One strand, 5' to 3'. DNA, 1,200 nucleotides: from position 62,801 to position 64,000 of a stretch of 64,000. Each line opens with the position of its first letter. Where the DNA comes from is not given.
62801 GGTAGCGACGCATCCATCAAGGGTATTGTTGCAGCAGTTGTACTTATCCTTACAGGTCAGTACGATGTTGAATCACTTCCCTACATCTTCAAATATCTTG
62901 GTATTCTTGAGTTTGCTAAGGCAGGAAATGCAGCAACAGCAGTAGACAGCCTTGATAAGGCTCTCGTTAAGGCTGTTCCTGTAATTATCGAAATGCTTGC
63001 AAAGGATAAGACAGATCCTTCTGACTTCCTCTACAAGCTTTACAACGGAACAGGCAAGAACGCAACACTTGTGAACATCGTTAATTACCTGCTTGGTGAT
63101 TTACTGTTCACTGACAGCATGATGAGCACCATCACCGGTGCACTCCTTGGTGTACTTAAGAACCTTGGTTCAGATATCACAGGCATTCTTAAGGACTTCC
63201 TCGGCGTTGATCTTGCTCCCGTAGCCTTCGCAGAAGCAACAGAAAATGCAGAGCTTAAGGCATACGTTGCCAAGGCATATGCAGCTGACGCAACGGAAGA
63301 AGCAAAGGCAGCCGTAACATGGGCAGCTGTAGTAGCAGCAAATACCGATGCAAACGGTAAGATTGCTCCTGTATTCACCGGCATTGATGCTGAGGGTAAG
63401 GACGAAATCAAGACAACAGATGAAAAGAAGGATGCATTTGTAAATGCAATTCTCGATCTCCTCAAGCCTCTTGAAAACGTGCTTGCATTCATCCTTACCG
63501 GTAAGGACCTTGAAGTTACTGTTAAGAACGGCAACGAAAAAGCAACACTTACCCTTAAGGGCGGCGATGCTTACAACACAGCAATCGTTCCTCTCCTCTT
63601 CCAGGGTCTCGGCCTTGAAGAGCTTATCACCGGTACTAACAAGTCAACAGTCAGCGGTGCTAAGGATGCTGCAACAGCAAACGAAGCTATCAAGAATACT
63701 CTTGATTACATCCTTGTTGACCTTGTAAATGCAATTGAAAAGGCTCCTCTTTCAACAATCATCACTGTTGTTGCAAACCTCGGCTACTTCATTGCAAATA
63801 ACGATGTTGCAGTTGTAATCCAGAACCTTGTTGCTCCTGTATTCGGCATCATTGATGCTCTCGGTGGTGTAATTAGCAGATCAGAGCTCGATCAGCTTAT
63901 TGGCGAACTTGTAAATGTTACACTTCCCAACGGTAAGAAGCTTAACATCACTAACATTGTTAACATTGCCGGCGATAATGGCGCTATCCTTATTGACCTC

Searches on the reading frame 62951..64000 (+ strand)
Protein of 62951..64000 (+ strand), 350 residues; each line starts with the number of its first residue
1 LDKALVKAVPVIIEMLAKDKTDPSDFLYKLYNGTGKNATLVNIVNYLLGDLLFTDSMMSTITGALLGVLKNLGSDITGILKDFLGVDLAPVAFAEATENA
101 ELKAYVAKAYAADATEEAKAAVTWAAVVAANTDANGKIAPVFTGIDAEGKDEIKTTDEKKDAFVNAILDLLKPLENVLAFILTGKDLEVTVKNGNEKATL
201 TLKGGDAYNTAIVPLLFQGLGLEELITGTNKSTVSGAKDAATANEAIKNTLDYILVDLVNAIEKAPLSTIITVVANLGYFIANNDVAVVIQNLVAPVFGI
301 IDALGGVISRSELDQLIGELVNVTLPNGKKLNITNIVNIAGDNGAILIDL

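Call 52: find_related_loci(query=window:62951-64000:+, collection=metagenome_contigs, flank=10000)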
Query window:62951-64000:+ (350 aa) in metagenome_contigs; peptide patterns used: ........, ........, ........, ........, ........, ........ (x = any residue, [..] = any of these).
600 stretches matched a pattern, but none encodes a relative of the query by tblastn (E <= 1e-3).
